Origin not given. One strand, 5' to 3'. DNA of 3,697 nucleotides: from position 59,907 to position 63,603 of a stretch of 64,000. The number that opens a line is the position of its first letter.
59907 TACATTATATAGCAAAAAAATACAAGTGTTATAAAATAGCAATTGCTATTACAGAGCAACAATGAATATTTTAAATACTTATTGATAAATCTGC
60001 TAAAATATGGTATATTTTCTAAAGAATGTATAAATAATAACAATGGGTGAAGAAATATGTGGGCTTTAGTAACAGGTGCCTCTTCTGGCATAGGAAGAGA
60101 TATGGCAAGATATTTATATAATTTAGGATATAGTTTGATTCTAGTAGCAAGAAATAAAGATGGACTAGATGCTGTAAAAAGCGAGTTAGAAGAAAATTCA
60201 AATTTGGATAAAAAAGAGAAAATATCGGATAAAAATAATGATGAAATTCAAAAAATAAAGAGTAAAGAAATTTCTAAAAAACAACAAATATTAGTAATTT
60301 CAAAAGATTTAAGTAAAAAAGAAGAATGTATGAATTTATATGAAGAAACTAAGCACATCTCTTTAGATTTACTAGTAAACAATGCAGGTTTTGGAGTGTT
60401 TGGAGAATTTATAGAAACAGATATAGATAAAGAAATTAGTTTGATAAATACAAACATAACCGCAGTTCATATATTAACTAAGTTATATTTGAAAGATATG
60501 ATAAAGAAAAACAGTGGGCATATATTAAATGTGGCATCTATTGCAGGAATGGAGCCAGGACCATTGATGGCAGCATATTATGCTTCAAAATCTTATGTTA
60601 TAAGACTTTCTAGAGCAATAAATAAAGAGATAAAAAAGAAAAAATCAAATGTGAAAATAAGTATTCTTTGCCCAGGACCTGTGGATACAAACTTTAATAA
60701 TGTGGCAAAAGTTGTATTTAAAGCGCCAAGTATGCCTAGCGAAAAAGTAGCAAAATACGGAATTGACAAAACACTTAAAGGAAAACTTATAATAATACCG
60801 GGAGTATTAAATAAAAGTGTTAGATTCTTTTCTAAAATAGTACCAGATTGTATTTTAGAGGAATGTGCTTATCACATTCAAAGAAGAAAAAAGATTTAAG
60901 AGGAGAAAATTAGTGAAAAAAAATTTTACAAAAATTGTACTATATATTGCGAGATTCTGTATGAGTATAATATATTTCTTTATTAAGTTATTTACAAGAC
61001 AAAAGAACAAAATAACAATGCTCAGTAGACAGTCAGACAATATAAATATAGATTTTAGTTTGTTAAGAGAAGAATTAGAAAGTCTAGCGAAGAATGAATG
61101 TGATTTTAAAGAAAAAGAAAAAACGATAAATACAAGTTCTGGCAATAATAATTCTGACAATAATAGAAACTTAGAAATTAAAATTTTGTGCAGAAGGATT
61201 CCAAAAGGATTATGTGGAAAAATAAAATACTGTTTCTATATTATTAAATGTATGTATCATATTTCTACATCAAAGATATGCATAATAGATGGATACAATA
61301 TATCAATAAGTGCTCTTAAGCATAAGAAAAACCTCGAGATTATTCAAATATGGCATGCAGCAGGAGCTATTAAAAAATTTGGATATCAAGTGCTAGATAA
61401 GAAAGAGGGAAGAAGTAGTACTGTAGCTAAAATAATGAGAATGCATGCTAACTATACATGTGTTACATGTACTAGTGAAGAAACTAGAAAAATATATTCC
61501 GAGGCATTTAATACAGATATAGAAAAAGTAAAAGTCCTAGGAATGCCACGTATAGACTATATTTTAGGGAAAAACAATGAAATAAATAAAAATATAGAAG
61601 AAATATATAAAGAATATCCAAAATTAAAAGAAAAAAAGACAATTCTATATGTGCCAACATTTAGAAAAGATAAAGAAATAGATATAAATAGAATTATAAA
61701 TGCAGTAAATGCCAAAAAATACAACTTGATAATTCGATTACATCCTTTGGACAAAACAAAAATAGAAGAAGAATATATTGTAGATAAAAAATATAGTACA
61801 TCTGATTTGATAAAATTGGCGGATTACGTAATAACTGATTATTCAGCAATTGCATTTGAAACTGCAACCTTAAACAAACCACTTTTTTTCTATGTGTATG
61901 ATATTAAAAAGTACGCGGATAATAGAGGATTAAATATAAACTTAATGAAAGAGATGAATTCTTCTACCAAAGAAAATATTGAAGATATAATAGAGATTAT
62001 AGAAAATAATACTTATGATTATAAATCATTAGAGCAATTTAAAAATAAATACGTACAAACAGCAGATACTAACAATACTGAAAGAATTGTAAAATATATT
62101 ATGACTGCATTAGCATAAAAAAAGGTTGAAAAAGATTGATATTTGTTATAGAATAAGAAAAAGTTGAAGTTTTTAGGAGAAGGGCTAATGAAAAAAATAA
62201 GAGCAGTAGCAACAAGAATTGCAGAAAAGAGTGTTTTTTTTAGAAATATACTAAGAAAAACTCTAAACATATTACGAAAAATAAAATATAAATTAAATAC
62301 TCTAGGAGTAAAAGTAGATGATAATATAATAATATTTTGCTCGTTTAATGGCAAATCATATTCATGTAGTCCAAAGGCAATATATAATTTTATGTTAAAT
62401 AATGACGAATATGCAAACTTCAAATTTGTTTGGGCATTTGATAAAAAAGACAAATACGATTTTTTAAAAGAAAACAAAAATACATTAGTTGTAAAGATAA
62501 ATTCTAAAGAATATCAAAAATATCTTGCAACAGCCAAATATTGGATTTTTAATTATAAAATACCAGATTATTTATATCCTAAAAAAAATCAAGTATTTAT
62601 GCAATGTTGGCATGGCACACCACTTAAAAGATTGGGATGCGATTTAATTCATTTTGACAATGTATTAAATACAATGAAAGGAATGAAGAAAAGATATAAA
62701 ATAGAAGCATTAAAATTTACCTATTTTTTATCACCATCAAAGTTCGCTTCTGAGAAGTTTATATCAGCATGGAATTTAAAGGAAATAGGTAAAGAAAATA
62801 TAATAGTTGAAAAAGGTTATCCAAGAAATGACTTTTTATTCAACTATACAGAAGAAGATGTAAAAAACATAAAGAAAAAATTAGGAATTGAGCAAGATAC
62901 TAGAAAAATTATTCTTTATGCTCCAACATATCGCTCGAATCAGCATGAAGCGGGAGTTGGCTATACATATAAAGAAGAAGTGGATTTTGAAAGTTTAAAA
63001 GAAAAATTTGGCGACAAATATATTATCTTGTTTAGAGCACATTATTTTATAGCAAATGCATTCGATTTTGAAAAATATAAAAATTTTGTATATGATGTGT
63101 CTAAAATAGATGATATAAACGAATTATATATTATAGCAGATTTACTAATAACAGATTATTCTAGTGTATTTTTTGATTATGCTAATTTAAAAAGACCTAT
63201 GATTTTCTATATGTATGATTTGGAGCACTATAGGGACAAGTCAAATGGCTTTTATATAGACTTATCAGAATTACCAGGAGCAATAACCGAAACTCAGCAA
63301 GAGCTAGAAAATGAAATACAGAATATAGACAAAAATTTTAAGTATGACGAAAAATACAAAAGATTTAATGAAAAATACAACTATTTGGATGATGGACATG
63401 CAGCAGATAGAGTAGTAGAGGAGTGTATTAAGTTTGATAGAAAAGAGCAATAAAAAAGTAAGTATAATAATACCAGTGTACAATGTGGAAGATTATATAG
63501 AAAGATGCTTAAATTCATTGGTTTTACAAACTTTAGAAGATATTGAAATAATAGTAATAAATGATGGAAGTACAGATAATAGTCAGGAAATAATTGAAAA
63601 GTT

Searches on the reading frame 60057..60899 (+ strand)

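Call 32: search_protein_families(library=pfam, proteins=[window:60057-60899:+], max_evalue=0.0001)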
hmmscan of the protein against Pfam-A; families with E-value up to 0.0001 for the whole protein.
window:60057-60899:+ (280 aa): 3 families
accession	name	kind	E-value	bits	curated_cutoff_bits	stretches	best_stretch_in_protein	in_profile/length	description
PF00106.31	adh_short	-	1.9e-45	155.2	26.6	2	57-215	30-188/195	short chain dehydrogenase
PF13561.12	adh_short_C2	-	1.2e-22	81.1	27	1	66-215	33-182/236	Enoyl-(Acyl carrier protein) reductase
PF08659.16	KR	-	5.8e-07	30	22.6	1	3-181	3-156/180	KR domain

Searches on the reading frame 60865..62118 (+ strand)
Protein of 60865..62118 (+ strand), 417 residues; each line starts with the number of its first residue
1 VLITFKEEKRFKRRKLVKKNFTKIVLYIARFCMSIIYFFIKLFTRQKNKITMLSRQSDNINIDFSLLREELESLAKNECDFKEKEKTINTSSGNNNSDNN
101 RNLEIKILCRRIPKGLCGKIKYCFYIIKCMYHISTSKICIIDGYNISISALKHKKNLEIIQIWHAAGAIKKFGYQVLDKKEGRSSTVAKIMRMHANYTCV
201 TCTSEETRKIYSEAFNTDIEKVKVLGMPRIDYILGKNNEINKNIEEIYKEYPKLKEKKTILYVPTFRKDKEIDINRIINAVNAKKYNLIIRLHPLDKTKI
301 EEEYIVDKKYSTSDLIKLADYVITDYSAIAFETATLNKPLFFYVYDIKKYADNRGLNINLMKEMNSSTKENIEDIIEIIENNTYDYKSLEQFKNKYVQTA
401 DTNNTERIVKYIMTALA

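Call 32: search_protein_families(library=pfam, proteins=[window:60865-62118:+], max_evalue=0.0001)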
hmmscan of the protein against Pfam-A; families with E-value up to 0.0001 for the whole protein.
window:60865-62118:+ (417 aa): 2 families
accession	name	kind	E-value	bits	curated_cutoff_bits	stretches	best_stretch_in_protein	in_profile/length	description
PF04464.20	Glyphos_transf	-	1.7e-55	188.9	22.1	1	40-413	5-366/367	CDP-Glycerol:Poly(glycerophosphate) glycerophosphotransferase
PF02350.25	Epimerase_2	-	8.5e-05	22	30.6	0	200-412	127-346/347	UDP-N-acetylglucosamine 2-epimerase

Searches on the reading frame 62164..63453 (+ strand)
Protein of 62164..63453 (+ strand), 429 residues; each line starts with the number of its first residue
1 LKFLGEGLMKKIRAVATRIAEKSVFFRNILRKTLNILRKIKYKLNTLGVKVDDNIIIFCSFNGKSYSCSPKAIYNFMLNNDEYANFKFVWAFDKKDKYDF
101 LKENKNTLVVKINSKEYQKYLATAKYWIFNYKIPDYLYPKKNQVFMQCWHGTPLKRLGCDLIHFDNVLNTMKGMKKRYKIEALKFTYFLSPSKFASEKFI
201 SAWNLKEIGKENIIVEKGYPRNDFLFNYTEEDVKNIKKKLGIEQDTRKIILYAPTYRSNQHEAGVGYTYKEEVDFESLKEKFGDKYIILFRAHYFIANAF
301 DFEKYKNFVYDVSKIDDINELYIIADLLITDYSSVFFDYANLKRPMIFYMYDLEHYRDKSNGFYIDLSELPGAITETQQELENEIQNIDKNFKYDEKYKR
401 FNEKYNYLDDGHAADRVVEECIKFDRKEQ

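Call 32: search_protein_families(library=pfam, proteins=[window:62164-63453:+], max_evalue=0.0001)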
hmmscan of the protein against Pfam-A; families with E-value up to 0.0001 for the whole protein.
window:62164-63453:+ (429 aa): 1 family
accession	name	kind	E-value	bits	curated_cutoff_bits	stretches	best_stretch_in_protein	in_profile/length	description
PF04464.20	Glyphos_transf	-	2.9e-108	362.5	22.1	1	47-420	7-364/367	CDP-Glycerol:Poly(glycerophosphate) glycerophosphotransferase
